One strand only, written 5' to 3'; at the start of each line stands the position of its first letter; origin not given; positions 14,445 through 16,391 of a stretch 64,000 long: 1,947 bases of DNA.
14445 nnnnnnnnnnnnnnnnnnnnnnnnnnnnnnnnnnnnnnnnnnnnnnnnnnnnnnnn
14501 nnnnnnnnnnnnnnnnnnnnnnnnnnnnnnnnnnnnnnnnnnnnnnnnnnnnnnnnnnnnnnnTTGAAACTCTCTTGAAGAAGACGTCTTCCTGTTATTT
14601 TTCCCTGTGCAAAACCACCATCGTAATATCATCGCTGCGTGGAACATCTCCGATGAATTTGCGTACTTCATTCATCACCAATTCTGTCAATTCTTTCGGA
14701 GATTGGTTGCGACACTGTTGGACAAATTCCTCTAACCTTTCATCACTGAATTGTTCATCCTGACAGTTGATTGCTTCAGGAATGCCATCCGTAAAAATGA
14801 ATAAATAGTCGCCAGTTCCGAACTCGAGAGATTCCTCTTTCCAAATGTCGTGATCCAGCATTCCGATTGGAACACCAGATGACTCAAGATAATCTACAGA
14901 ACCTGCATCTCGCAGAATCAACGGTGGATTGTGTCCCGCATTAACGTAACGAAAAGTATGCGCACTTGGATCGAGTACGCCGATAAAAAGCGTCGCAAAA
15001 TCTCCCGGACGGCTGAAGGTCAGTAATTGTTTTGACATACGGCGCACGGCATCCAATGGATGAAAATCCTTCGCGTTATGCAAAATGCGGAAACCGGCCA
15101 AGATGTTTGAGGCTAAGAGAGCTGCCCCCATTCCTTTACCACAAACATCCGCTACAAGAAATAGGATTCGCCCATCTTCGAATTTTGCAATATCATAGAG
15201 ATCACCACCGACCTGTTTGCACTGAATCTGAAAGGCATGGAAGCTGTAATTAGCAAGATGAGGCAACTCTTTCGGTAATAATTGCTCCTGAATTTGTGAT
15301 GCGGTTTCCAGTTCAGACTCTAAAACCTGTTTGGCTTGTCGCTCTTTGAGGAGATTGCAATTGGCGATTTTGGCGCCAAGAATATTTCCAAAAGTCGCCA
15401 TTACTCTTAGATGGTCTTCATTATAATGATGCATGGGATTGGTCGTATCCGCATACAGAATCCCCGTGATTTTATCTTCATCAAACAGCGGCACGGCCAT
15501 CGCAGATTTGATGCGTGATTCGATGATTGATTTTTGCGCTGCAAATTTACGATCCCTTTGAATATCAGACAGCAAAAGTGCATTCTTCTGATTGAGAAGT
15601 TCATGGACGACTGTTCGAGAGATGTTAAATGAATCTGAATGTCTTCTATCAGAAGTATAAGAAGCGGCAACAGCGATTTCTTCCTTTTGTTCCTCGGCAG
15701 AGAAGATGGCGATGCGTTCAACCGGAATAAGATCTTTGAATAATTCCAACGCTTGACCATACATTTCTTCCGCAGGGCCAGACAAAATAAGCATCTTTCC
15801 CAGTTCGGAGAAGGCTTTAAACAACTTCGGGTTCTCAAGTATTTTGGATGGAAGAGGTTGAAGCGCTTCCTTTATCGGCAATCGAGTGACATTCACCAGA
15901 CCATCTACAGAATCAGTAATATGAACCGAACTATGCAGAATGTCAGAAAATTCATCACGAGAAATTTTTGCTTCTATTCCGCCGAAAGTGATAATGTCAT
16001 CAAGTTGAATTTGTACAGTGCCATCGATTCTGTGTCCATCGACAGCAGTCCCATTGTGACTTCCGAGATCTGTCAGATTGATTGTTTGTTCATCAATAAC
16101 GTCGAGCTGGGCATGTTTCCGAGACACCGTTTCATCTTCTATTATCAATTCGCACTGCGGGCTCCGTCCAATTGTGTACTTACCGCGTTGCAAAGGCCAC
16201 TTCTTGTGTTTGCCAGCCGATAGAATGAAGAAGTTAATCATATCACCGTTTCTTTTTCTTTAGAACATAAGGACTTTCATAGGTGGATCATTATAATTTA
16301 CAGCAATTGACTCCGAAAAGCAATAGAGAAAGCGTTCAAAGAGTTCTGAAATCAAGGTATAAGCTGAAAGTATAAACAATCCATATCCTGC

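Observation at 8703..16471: A 7.7-kb island bounded by a 25-nt direct repeat of the tRNA-Gly 3' end carries only a kinase-kinase-phosphatase signalling module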

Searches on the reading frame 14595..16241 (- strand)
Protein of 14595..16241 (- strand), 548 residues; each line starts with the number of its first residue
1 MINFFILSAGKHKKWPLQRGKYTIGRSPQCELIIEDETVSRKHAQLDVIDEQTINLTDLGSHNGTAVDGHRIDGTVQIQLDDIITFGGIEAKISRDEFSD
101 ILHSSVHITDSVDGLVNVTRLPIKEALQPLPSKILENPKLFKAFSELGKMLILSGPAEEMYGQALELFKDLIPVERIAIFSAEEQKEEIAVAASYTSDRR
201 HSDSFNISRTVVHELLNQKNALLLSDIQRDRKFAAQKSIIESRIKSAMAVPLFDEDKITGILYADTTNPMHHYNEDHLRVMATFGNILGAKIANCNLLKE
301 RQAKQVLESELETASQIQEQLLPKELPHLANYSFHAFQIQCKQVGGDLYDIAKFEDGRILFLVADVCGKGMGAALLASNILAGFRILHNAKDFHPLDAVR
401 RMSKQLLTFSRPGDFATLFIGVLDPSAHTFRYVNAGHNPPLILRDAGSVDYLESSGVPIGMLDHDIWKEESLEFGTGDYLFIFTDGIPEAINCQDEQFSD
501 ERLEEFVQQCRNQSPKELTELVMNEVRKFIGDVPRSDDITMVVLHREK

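Call 7: search_protein_families(library=pfam, proteins=[window:14595-16241:-])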
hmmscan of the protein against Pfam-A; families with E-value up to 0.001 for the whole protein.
window:14595-16241:- (548 aa): 7 families
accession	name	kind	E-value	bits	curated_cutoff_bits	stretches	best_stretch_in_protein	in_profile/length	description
PF07228.17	SpoIIE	-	4.6e-44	151.1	25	1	356-546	2-191/192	Stage II sporulation protein E (SpoIIE)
PF00498.31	FHA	-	1.2e-17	64.5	20.7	1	22-87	1-67/67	FHA domain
PF16697.10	Yop-YscD_cpl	-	3.9e-16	59.5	33.2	1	13-94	10-91/94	Inner membrane component of T3SS, cytoplasmic domain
PF13492.12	GAF_3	-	7.1e-11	43.1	27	1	158-294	3-129/129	GAF domain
PF01590.32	GAF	-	1.4e-09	39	22.4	1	158-290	3-131/133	GAF domain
PF13185.12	GAF_2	-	7.4e-09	36.4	28.6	1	158-290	5-133/136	GAF domain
PF17913.6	FHA_2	-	0.00067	20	23.1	0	9-69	7-66/71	FHA domain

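Call 13: find_encoding_contigs(protein=window:14595-16241:-, flank=10000, max_places=10)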
Protein window:14595-16241:- (548 aa): no gene with exactly this product is on record in the collection.

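Call 30: find_homologous_proteins(query=window:14595-16241:-)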
Query window:14595-16241:- (548 aa): 2460 proteins with E <= 0.001 among 8000 candidates; the best 120 are listed.
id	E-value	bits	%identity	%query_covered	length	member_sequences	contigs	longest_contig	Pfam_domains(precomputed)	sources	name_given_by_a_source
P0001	0.0e+0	1233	100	100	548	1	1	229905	PF13185.13,PF00498.32,PF01590.33,PF16697.11,PF13492.13,PF07228.18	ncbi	-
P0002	5.9e-240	816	66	100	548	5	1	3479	PF13185.13,PF00498.32,PF01590.33,PF16697.11,PF13492.13,PF07228.18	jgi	jgi:serine phosphatase RsbU (regulator of sigma subunit)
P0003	1.0e-237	808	65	100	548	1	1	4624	PF13185.13,PF00498.32,PF01590.33,PF16697.11,PF13492.13,PF07228.18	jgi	jgi:sigma-B regulation protein RsbU (phosphoserine phosphatase)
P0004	5.9e-236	803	65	100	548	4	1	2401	PF13185.13,PF00498.32,PF01590.33,PF16697.11,PF13492.13,PF07228.18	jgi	jgi:sigma-B regulation protein RsbU (phosphoserine phosphatase)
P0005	1.2e-232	792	65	98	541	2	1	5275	PF13185.13,PF00498.32,PF01590.33,PF16697.11,PF13492.13,PF07228.18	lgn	-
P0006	3.6e-230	783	63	100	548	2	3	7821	PF13185.13,PF00498.32,PF01590.33,PF16697.11,PF13492.13,PF07228.18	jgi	jgi:serine phosphatase RsbU (regulator of sigma subunit)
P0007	2.9e-224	764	62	100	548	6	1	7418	PF13185.13,PF00498.32,PF01590.33,PF16697.11,PF13492.13,PF07228.18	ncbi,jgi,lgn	-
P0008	7.9e-224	763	61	100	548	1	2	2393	PF13185.13,PF00498.32,PF01590.33,PF16697.11,PF13492.13,PF07228.18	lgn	-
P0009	2.8e-223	761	61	100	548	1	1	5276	PF13185.13,PF00498.32,PF01590.33,PF16697.11,PF13492.13,PF07228.18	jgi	jgi:sigma-B regulation protein RsbU (phosphoserine phosphatase)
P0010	1.2e-221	755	60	100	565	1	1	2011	PF13185.13,PF00498.32,PF01590.33,PF16697.11,PF07228.18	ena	-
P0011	5.1e-218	743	60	100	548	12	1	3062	PF13185.13,PF00498.32,PF01590.33,PF16697.11,PF13492.13,PF07228.18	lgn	-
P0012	3.3e-216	737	59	100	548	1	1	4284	PF13185.13,PF00498.32,PF01590.33,PF16697.11,PF07228.18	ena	-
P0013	3.7e-216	737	59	100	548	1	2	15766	PF13185.13,PF00498.32,PF01590.33,PF16697.11,PF13492.13,PF07228.18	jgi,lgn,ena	-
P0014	4.2e-215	734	59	100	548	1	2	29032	PF13185.13,PF00498.32,PF01590.33,PF16697.11,PF07228.18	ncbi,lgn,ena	-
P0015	6.2e-215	733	60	100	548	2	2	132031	PF13185.13,PF00498.32,PF01590.33,PF16697.11,PF13492.13,PF07228.18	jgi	-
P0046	8.4e-202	690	58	100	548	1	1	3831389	PF13185.13,PF00498.32,PF01590.33,PF16697.11,PF13492.13,PF07228.18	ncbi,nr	ncbi:MAG: SpoIIE family protein phosphatase [Candidatus Zixiibacteriota bacterium]|nr:MAG: SpoIIE fa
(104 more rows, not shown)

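Call 31: find_encoding_contigs(protein=P0015, flank=10000, max_places=3)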
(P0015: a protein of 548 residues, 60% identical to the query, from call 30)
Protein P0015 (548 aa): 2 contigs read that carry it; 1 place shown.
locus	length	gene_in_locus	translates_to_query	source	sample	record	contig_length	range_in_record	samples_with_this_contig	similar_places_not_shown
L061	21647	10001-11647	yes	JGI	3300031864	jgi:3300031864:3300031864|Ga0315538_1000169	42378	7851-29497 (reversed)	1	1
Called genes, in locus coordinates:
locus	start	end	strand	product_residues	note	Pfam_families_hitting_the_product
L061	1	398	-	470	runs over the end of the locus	PF01225:Mur_ligase, PF08245:Mur_ligase_M, PF02875:Mur_ligase_C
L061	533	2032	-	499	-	PF01225:Mur_ligase, PF08245:Mur_ligase_M, PF02875:Mur_ligase_C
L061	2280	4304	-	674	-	PF03717:PBP_dimer, PF00905:Transpeptidase, PF03793:PASTA (weak)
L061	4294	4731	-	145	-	PF04977:DivIC (faint)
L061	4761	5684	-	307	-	PF01795:Methyltransf_5, PF13649:Methyltransf_25 (faint)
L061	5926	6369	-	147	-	PF02381:MraZ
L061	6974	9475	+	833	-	PF08126:Propeptide_C25, PF01364:Peptidase_C25, PF13860:FlgD_ig (weak), PF13585:CHU_C (faint)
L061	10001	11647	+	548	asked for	PF16697:Yop-YscD_cpl, PF00498:FHA, PF01590:GAF, PF13185:GAF_2, PF13492:GAF_3 (weak), PF07228:SpoIIE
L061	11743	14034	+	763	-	PF00069:Pkinase, PF01636:APH (faint), PF07714:PK_Tyr_Ser-Thr, PF03109:ABC1, PF17667:Pkinase_fungal (faint), PF13431:TPR_17 (weak), PF13414:TPR_11 (weak), PF13432:TPR_16 (weak), +8 more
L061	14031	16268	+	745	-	PF00069:Pkinase, PF01636:APH (faint), PF03109:ABC1 (weak), PF07714:PK_Tyr_Ser-Thr, PF17667:Pkinase_fungal (weak), PF14531:Kinase-like (faint), PF13432:TPR_16 (weak), PF14559:TPR_19 (weak), +10 more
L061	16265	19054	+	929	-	PF00069:Pkinase, PF07714:PK_Tyr_Ser-Thr, PF14531:Kinase-like (weak), PF13424:TPR_12, PF13432:TPR_16, PF07719:TPR_2, PF13414:TPR_11, PF13432:TPR_16, +22 more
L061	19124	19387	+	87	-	-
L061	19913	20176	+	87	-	-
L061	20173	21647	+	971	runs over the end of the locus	PF00069:Pkinase, PF01636:APH (faint), PF07714:PK_Tyr_Ser-Thr, PF03109:ABC1, PF14531:Kinase-like (weak), PF17680:FlgO (weak), PF00515:TPR_1 (weak), PF17874:TPR_MalT (weak), +15 more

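Call 32: find_encoding_contigs(protein=P0046, flank=10000, max_places=3)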
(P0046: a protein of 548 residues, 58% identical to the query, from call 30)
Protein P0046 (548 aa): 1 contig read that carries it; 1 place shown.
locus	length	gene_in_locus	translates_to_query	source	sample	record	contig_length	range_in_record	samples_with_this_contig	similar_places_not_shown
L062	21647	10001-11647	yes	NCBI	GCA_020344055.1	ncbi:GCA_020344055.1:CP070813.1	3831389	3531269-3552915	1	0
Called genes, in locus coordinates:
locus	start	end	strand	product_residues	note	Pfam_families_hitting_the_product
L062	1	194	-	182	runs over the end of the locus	PF00072:Response_reg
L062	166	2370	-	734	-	PF02743:dCache_1 (weak), PF08670:MEKHLA (weak), PF00989:PAS, PF08448:PAS_4, PF08447:PAS_3 (weak), PF13426:PAS_9, PF00512:HisKA, PF02518:HATPase_c, +2 more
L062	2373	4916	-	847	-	PF01326:PPDK_N, PF00391:PEP-utilizers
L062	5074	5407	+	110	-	-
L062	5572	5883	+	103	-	PF04358:DsrC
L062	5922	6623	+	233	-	PF02665:Nitrate_red_gam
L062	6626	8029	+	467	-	PF13187:Fer4_9 (faint), PF00037:Fer4 (faint), PF13183:Fer4_8, PF13237:Fer4_10 (faint), PF13534:Fer4_17 (weak), PF02754:CCG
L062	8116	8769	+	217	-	PF04358:DsrC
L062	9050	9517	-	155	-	PF03073:TspO_MBR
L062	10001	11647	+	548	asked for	PF16697:Yop-YscD_cpl, PF00498:FHA, PF01590:GAF, PF13185:GAF_2, PF13492:GAF_3 (weak), PF07228:SpoIIE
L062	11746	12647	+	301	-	PF00069:Pkinase, PF07714:PK_Tyr_Ser-Thr, PF01636:APH (faint)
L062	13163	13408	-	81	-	PF01541:GIY-YIG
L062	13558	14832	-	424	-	PF01773:Nucleos_tra2_N, PF07670:Gate, PF07662:Nucleos_tra2_C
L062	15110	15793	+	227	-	PF19027:DUF5752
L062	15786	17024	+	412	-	PF20706:GT4-conflict (faint), PF21269:TreT_GT1, PF00534:Glycos_transf_1, PF13692:Glyco_trans_1_4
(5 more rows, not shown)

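Call 34: find_encoding_contigs(protein=P0001, flank=1000, max_places=3)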
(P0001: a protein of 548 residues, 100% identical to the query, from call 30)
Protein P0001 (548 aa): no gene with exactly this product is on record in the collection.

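Call 38: find_related_loci(query=A1, collection=metagenome_contigs, flank=10000)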
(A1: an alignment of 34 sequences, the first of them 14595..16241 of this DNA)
Query A1 (548 aa) in metagenome_contigs; peptide patterns used: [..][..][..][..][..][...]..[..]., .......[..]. (x = any residue, [..] = any of these).
600 stretches matched a pattern (row limit reached: there are more); 341 encode a relative of the query (tblastn E <= 1e-3); the best 80 are kept; 80 distinct loci.
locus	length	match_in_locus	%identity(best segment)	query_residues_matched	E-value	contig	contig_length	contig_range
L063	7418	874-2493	62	1-540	0e+0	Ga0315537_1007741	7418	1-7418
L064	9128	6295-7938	60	1-548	0e+0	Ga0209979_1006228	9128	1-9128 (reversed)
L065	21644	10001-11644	58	1-548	0e+0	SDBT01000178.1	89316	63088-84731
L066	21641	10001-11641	60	1-547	0e+0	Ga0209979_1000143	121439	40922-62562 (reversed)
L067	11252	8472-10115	59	1-548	0e+0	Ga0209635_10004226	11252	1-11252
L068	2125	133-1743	58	1-537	0e+0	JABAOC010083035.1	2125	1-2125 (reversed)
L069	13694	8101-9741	55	1-548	0e+0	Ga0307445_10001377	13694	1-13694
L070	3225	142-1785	54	1-548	0e+0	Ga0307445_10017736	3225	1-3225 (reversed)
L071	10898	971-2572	54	14-547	0e+0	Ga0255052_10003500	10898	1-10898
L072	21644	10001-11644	60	1-548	0e+0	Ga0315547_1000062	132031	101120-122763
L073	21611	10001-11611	51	10-547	7e-180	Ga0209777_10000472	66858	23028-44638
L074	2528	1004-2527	51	15-523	0e+0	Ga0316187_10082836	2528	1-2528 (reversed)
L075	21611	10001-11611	47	11-546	4e-161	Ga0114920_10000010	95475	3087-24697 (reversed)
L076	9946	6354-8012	47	4-547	9e-161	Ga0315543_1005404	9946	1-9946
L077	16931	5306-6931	46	11-548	6e-158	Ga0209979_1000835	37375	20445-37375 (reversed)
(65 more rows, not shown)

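Call 46: search_protein_families(library=padloc, proteins=[window:14595-16241:-], max_evalue=0.01)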
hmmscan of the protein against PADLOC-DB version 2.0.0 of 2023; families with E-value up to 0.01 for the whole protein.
window:14595-16241:- (548 aa): 0 families

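Call 81: search_protein_families(library=pfam, proteins=[L145:1125-2582:-, L145:3-710:-], max_evalue=0.01)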
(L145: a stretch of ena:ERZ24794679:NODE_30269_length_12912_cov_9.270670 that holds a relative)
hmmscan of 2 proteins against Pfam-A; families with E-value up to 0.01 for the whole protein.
L145:1125-2582:- (485 aa): 1 family
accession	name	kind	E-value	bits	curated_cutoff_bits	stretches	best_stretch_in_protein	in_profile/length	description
PF13231.12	PMT_2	-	2.7e-15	57.4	26.1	1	56-211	3-153/160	Dolichyl-phosphate-mannose-protein mannosyltransferase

L145:3-710:- (236 aa): 7 families
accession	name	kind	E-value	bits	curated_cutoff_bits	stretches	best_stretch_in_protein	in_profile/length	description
PF13641.12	Glyco_tranf_2_3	-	1.4e-23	84.6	27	1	30-232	1-206/230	Glycosyltransferase like family 2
PF00535.33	Glycos_transf_2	-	4e-20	72.9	23.3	1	34-202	2-167/168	Glycosyl transferase family 2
PF13632.12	Glyco_trans_2_3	-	3e-18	66.8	27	1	116-232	2-118/198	Glycosyl transferase family group 2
PF13506.12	Glyco_transf_21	-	6.9e-13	48.9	21.7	1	107-232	25-149/174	Glycosyl transferase family 21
PF03552.20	Cellulose_synt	-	1.5e-06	27.5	24.7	0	97-199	183-288/722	Cellulose synthase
PF03142.21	Chitin_synth_2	-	2.9e-05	23.4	27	0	115-197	204-286/527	Chitin synthase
PF10111.15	Glyco_tranf_2_2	-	0.0098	15.8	27.3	0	112-209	81-185/276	Glycosyltransferase like family 2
